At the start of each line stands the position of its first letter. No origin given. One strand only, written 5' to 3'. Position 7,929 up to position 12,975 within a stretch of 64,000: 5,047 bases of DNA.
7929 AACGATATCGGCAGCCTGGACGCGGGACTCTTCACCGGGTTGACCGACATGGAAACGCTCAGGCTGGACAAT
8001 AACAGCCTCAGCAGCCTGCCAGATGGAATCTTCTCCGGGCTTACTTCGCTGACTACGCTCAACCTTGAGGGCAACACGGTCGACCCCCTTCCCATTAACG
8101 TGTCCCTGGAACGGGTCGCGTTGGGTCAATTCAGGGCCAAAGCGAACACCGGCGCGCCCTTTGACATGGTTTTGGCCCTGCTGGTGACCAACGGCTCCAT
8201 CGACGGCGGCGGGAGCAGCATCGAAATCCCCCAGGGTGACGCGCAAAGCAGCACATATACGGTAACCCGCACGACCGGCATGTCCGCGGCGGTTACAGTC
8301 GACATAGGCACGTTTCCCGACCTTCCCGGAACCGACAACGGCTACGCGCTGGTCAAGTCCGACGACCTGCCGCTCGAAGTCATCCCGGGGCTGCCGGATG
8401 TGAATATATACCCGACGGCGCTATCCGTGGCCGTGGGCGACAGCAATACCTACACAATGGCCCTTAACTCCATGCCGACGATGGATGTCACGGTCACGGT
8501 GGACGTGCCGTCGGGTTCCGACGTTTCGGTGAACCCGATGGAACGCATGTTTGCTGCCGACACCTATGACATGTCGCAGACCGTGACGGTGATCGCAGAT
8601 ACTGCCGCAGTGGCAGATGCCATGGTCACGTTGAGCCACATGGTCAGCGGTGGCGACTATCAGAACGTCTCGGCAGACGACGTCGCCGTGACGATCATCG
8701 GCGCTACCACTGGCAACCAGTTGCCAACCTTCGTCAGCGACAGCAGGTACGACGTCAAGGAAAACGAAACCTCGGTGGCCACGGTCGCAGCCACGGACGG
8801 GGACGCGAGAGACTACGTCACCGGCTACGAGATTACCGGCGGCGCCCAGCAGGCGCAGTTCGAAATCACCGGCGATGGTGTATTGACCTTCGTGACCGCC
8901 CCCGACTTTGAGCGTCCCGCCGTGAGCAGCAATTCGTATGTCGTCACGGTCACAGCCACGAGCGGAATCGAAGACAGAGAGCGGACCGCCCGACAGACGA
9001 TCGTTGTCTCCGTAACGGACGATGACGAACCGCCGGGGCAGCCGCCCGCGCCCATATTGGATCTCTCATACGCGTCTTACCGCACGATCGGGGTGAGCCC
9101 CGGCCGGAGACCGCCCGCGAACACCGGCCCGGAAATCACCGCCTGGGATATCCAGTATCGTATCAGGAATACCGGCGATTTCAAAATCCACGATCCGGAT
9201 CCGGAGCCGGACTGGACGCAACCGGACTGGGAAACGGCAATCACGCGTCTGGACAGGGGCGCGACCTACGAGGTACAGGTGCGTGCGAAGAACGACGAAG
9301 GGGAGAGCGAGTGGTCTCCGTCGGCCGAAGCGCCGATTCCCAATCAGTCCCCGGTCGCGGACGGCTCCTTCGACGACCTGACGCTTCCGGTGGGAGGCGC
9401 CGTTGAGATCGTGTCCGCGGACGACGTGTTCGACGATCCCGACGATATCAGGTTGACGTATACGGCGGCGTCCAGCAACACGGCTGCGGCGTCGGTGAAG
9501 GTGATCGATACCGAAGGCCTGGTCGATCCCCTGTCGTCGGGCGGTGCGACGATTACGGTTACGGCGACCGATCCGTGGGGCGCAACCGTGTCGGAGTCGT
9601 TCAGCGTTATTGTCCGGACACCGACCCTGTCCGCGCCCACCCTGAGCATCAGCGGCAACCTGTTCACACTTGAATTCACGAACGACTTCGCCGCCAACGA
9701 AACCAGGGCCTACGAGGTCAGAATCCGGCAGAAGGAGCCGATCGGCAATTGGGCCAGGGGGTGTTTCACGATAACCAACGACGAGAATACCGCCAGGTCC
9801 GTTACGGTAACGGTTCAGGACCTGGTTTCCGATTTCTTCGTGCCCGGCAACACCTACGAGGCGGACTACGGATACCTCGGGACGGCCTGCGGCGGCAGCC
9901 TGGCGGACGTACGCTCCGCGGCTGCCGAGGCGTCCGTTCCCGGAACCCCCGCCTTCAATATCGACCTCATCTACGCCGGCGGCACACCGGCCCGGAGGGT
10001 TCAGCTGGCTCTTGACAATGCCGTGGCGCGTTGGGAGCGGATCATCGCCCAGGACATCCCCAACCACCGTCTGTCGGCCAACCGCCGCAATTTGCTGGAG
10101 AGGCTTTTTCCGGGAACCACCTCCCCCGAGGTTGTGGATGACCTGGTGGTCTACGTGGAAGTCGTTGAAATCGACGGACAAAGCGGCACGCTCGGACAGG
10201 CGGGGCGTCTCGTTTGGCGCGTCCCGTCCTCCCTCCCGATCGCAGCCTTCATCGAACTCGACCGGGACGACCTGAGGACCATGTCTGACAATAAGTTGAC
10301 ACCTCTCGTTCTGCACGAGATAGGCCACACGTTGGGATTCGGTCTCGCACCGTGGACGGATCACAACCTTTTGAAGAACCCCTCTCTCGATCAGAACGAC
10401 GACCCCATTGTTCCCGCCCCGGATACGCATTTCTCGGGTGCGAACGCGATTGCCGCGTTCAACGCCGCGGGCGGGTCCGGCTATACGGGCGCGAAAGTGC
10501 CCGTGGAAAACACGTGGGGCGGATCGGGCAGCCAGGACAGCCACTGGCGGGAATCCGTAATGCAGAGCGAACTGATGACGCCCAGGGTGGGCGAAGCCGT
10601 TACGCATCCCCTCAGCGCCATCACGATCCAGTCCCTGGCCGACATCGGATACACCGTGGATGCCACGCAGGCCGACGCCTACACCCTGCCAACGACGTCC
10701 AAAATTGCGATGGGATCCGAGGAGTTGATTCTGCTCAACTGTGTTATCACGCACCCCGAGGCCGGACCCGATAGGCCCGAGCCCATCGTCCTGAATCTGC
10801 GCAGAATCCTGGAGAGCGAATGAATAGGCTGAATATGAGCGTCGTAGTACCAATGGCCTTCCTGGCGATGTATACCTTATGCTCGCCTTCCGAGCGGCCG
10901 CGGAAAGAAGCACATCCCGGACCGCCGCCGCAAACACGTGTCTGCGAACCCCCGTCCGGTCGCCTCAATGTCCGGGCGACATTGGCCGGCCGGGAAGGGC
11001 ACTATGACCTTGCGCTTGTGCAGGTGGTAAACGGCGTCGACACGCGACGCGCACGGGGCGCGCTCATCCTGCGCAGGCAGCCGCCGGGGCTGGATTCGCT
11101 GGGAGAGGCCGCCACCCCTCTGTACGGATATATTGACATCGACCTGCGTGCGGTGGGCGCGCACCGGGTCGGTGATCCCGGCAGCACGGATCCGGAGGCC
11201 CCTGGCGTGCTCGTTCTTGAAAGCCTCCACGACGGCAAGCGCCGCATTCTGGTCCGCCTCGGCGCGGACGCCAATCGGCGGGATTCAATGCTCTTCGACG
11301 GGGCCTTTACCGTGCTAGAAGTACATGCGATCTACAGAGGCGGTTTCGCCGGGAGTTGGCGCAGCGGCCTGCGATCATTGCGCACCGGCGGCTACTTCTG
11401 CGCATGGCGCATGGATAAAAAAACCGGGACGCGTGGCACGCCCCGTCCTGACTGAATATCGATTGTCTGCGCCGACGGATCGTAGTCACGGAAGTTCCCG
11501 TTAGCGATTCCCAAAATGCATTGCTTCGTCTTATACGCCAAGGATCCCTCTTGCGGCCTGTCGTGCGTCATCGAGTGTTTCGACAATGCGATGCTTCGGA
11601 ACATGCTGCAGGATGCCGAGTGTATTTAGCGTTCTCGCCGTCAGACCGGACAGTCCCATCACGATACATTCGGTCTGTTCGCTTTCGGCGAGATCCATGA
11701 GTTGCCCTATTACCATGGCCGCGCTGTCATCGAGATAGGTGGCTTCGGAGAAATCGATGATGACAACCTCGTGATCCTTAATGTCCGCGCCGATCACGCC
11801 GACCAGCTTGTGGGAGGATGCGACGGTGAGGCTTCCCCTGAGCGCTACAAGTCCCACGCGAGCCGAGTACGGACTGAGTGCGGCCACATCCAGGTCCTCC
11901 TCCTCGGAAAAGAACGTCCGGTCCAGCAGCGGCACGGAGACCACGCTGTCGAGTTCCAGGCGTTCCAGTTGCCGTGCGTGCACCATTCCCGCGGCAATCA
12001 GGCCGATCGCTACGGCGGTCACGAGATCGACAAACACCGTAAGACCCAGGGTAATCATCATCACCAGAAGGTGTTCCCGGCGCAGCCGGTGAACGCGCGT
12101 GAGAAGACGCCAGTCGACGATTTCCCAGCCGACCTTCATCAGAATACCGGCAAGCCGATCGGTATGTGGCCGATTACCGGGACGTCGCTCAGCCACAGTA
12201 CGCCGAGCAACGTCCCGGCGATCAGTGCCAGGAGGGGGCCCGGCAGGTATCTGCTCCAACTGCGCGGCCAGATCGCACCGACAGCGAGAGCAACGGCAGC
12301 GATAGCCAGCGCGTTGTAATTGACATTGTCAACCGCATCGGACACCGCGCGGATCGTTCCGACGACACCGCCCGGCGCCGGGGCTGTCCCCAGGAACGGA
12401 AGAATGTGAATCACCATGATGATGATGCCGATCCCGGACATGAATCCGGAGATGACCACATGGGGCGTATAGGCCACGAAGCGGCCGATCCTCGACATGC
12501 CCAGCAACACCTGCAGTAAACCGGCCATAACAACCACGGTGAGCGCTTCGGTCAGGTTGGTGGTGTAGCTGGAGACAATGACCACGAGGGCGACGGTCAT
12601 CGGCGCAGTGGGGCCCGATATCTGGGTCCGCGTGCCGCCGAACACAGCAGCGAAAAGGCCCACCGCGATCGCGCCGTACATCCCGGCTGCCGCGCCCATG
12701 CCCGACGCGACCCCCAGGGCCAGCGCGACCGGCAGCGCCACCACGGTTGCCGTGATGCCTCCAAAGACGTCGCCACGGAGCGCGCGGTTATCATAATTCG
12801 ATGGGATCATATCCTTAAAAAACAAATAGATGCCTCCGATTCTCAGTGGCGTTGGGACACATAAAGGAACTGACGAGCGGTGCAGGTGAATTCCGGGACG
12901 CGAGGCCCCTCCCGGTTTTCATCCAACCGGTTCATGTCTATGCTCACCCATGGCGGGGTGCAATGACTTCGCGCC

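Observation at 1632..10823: A roughly 3,060-aa chimeric adhesin-protease combining cohesin, dockerin, cadherin/FN3, LRR and a leishmanolysin-like peptidase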

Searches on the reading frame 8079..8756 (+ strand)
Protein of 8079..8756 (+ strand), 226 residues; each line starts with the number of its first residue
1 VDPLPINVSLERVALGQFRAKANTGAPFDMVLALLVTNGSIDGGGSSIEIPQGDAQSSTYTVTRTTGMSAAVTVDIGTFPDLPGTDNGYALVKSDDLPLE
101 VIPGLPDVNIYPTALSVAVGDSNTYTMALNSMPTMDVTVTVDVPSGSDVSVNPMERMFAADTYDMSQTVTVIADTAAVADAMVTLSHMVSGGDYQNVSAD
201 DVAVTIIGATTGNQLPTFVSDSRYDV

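Call 10: search_protein_families(library=pfam, proteins=[window:8079-8756:+], max_evalue=1)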
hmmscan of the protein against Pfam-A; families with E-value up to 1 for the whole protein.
window:8079-8756:+ (226 aa): 3 families
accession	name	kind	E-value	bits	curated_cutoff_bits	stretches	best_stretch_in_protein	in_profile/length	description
PF17766.7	fn3_6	-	0.005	17.4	26.4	1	138-180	36-77/99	Fibronectin type-III domain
PF22067.2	Cep192_D3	-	0.24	12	27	1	114-195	10-92/99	Cep192 domain 3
PF06280.18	fn3_5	-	0.79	10.9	27.6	0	119-150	56-87/112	Fn3-like domain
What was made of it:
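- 8103..8714 (+): About 200 aa of unassigned, probably beta-rich, domains (aa 2158-2361). Only a weak fn3_6 hit, 17 bits (call 10).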

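Call 74: search_protein_families(library=ncbifam, proteins=[window:8079-8756:+], max_evalue=0.1)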
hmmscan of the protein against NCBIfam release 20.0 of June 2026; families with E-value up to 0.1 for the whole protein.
window:8079-8756:+ (226 aa): 0 families
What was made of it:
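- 8103..8714 (+): No NCBIfam hit (call 74).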

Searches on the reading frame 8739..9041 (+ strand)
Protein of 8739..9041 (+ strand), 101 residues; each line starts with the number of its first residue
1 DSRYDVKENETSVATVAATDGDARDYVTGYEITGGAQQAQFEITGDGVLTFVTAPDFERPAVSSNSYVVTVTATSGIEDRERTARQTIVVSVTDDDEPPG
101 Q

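Call 10: search_protein_families(library=pfam, proteins=[window:8739-9041:+], max_evalue=1)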
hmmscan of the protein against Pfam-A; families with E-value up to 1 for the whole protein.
window:8739-9041:+ (101 aa): 2 families
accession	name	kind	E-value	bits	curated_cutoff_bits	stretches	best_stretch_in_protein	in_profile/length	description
PF00028.23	Cadherin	-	5.7e-08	33.5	28.8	1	5-92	4-92/93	Cadherin domain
PF17963.7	Big_9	-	0.015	16.6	23.6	1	4-78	11-81/89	Bacterial Ig domain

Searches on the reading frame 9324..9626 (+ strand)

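Call 10: search_protein_families(library=pfam, proteins=[window:9324-9626:+], max_evalue=1)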
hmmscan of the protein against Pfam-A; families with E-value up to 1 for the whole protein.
window:9324-9626:+ (101 aa): 4 families
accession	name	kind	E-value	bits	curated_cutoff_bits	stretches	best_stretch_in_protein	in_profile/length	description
PF02368.24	Big_2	-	6e-05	23.3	22.8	1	19-83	12-70/79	Bacterial Ig-like domain (group 2)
PF17963.7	Big_9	-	0.00049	21.4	23.6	1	7-95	1-88/89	Bacterial Ig domain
PF21575.2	DsbA_N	-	0.0092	16.3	27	1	9-36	34-59/61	DsbA, N-terminal domain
PF22820.2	TcaA_3rd_4th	-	0.038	14.4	27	1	63-95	29-62/73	TcaA protein 3rd/4th domain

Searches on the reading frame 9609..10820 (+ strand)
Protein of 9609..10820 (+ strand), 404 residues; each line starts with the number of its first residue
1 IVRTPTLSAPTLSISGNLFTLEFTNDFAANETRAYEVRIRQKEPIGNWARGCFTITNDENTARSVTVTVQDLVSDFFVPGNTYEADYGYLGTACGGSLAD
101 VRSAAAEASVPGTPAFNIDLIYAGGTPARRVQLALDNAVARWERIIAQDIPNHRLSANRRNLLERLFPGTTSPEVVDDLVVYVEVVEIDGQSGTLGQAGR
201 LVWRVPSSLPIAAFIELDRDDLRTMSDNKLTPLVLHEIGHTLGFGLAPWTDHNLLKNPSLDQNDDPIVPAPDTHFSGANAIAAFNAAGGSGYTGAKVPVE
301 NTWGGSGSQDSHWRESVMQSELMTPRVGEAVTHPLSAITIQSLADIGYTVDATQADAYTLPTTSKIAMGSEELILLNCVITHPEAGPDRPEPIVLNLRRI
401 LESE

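Call 10: search_protein_families(library=pfam, proteins=[window:9609-10820:+], max_evalue=1)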
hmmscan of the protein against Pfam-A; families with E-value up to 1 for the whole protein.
window:9609-10820:+ (404 aa): 2 families
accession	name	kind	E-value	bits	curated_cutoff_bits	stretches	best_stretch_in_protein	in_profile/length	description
PF01457.22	Peptidase_M8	-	2.2e-12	46.9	21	1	177-357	165-334/529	Leishmanolysin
PF00413.30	Peptidase_M10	-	0.1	12.9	24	1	187-245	66-123/159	Matrixin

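Call 36: search_solved_structures(query=window:9609-10820:+, max_evalue=1, show_alignments=2)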
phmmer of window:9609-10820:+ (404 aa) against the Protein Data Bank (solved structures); distinct sequences matched with E-value up to 1: 5.
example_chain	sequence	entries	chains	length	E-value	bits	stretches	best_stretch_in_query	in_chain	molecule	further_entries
1lml_A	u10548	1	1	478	0.00027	23.1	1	179-356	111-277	LEISHMANOLYSIN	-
7ra7_H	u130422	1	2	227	0.36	12.8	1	45-108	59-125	11A Fab heavy chain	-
6x97_H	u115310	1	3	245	0.42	12.6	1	45-108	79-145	monoclonal antibody 11A fragment antigen binding heavy chain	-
8pj0_A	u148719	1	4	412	0.62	12.1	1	27-96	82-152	3-oxoacyl-[acyl-carrier-protein] synthase 2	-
8cn8_A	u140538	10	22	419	0.64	12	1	27-96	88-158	3-oxoacyl-[acyl-carrier-protein] synthase 2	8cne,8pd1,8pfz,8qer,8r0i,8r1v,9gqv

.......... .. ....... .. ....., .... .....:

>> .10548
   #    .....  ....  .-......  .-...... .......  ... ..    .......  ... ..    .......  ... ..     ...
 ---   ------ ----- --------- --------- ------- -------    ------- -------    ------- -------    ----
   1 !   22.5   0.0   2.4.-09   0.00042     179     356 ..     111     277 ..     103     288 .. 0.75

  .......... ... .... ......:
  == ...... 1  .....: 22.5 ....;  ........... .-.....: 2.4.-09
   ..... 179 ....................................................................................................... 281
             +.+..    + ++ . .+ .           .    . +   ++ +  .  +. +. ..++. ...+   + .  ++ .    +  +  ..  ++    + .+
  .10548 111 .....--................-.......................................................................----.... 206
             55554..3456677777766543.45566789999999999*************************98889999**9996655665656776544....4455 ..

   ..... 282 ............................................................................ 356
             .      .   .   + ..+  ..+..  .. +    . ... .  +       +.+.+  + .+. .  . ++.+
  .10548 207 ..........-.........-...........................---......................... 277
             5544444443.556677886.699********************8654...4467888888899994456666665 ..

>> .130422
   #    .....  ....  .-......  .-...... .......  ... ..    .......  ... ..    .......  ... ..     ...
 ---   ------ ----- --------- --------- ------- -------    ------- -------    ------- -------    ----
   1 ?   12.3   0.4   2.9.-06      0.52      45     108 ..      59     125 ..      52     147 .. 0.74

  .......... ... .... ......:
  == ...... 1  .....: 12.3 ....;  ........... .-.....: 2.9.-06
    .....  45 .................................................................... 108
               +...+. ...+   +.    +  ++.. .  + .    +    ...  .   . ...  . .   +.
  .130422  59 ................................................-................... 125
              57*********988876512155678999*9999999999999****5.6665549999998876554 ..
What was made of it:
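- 9942..10820 (+): M8 (leishmanolysin-type) metzincin domain. HExxH at nt 10314, third His at nt 10542, Met-turn Met at nt 10575. Leishmanolysin 1lml is the only hit below E 0.1 in phmmer against PDB sequences, with the motifs aligned (call 36).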

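Call 74: search_protein_families(library=ncbifam, proteins=[window:9609-10820:+], max_evalue=0.1)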
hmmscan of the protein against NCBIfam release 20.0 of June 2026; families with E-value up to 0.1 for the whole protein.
window:9609-10820:+ (404 aa): 1 family
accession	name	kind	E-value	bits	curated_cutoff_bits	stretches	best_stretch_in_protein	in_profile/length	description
NF038122.1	metallo_LGF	subfamily_domain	0.0034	17.5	80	1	234-349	147-274/274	NF038122 family metalloprotease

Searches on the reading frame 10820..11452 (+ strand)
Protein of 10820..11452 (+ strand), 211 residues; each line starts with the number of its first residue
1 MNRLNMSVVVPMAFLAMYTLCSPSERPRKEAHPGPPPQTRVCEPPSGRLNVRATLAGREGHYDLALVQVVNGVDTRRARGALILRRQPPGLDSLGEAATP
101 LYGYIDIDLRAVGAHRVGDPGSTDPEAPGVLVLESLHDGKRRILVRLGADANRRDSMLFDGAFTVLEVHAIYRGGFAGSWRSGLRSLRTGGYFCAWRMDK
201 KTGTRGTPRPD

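Call 23: search_protein_families(library=pfam, proteins=[window:10820-11452:+], max_evalue=0.01)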
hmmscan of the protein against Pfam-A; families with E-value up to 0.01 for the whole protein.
window:10820-11452:+ (211 aa): 0 families

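Call 41: find_homologous_proteins(query=window:10820-11452:+, max_evalue=0.001)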
Query window:10820-11452:+ (211 aa): 227 proteins with E <= 0.001 among 881 candidates; the best 120 are listed.
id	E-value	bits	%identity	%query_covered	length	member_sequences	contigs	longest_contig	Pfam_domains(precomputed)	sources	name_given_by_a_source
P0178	9.0e-139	478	100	100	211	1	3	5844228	-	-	-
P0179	9.5e-109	380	83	99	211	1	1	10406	-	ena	-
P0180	7.3e-102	357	78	99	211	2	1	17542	-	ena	-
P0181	1.4e-96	340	73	99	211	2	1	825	-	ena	-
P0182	1.2e-94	334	75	99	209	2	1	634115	-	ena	-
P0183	8.5e-84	298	71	95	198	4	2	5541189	-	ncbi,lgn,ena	-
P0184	1.6e-73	265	63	99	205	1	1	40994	-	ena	-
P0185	4.8e-73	263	62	94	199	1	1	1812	-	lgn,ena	-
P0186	8.6e-73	262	69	88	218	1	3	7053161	-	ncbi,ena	-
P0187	1.7e-72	261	63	99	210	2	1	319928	-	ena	-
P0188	5.6e-72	260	63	96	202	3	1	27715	-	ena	-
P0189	2.2e-70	255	59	99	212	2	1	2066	-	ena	-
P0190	2.0e-69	251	62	94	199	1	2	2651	-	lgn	-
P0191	6.6e-69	250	66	90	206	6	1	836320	-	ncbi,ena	-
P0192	7.5e-68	246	61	95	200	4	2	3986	-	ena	-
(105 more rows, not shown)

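Call 50: predict_structure(alignment_id=A2)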
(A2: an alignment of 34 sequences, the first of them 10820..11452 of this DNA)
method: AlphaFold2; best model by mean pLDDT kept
length: 211 residues; sequences in the alignment: 34
mean_pLDDT: 78.6   pTM: 0.71
mean pLDDT of the five models: 78.6, 78.4, 77.4, 76.9, 74.8
residues with pLDDT >= 90: 101; 70-90: 38; 50-70: 38; < 50: 34
segments of 3 or more residues with pLDDT < 50: 1-4, 6-27, 119-121, 204-207
pLDDT, mean of each block of 10 residues (from residue 1): 45 46 47 62 89 96 97 96 92 89 91 74 63 94 88 63 90 96 89 93 52 56
secondary structure, 60 per line:
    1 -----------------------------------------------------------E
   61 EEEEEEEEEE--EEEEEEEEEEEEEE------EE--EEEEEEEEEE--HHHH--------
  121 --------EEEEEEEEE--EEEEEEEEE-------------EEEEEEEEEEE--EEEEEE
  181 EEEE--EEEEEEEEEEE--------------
elements in order: E60-70 E73-86 E97-106 H109-112 E129-137 E140-148 E162-172 E175-184 E187-197

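Call 52: fold_search(model_id=the predicted structure, library=pdb)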
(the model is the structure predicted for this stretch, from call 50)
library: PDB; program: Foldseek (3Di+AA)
matches with E <= 10: 981; with E <= 0.001: 0
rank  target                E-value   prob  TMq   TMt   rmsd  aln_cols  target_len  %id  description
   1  4tq2                  2.7e-03  1.00  0.37  0.43   9.3       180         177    8  Structure of S-type Phycobiliprotein Lyase CPES from Guillardia theta (released 2014-08-13)
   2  6ohh_B                3.5e-03  1.00  0.33  0.49   6.1       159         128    7  Structure of EF1p2_mFAP2b bound to DFHBI (released 2020-04-08)
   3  6ohh_A                4.0e-03  1.00  0.33  0.50   6.0       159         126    7  Structure of EF1p2_mFAP2b bound to DFHBI (released 2020-04-08)
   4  1b8e                  2.1e-02  0.97  0.29  0.38  12.1       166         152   10  HIGH RESOLUTION CRYSTAL STRUCTURE OF THE BOVINE BETA-LACTOGLOBULIN (ISOFORMS A AND B) IN ORTHOROMBIC SPACE GROUP (released 2001-05-02)
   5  5yvf_B                2.3e-02  0.92  0.31  0.23   8.4       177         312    9  Crystal structure of BFA1 (released 2018-08-08)
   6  1epa_A                3.5e-02  0.99  0.35  0.43   6.9       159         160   14  STRUCTURE OF THE EPIDIDYMAL RETINOIC ACID-BINDING PROTEIN AT 2.1 ANGSTROMS RESOLUTION (released 1994-07-31)
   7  4dq4                  3.9e-02  0.87  0.25  0.32  15.9       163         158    8  Bovine beta-lactoglobulin complex with linoleic acid (released 2012-02-29)
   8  5yvf_A                4.5e-02  0.82  0.32  0.22   9.6       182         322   10  Crystal structure of BFA1 (released 2018-08-08)
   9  8bk2_C                4.5e-02  0.28  0.19  0.23  16.4       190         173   12  X-ray structure of meningococcal factor H binding protein variant 2 in complex with a specific and bactericidal human  (released 2023-11-22)
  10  5yvf_D                5.6e-02  0.82  0.31  0.22   8.8       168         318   10  Crystal structure of BFA1 (released 2018-08-08)
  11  6nre                  8.0e-02  0.75  0.25  0.32  16.0       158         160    6  Monomeric Lipocalin Can F 6 (released 2019-09-25)
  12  2q39_B                8.5e-02  0.66  0.22  0.29  15.5       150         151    7  Beta-lactoglobulin (low humidity) (released 2008-02-26)
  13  3szi_F                8.9e-02  0.84  0.27  0.44   8.0       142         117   10  Structure of apo shwanavidin (P21 form) (released 2012-04-25)
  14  7sfp                  8.9e-02  0.77  0.30  0.39  10.9       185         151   12  Crystal structure of OssO, a spirocyclase involved in the biosynthesis of ossamycin (released 2022-08-17)
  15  6qmu_A                9.4e-02  0.89  0.34  0.38   8.2       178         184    8  A tetrahedral boronic acid diester formed by a non-natural amino acid in the ligand pocket of an engineered lipocalin (released 2019-08-28)
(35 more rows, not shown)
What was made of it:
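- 10820..11455 (+): Partner gene, 211 aa, whose start overlaps the giant gene's stop (ATGA). Its product has a leader with Cys and an eight-stranded calycin-like barrel. Foldseek hits are weak, E >= 2.7e-3, and mostly lipocalin- or avidin-type barrels (calls 50, 52).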

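Call 74: search_protein_families(library=ncbifam, proteins=[window:10820-11452:+], max_evalue=0.1)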
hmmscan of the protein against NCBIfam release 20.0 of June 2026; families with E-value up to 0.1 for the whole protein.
window:10820-11452:+ (211 aa): 0 families

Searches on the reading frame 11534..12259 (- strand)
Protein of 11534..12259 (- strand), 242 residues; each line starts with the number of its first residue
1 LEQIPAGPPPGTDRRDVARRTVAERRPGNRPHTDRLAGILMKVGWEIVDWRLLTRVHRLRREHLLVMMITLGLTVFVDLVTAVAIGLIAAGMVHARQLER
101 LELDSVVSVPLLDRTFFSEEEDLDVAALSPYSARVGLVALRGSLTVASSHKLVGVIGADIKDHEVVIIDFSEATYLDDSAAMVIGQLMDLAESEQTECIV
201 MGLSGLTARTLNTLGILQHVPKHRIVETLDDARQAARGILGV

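Call 23: search_protein_families(library=pfam, proteins=[window:11534-12259:-], max_evalue=0.01)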
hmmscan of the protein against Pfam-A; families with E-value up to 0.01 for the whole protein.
window:11534-12259:- (242 aa): 2 families
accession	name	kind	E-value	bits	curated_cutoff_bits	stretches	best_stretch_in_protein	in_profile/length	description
PF01740.26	STAS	-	3.4e-11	43.3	22.6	1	134-232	9-106/106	STAS domain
PF13466.11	STAS_2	-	0.0036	17.9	29.2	1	138-215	1-78/80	STAS domain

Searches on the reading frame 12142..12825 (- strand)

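Call 23: search_protein_families(library=pfam, proteins=[window:12142-12825:-], max_evalue=0.01)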
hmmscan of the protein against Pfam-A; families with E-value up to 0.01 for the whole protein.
window:12142-12825:- (228 aa): 1 family
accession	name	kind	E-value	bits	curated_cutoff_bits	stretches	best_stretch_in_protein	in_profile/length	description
PF00916.26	Sulfate_transp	-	8.2e-38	130.6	23.2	1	16-227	1-230/380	Sulfate permease family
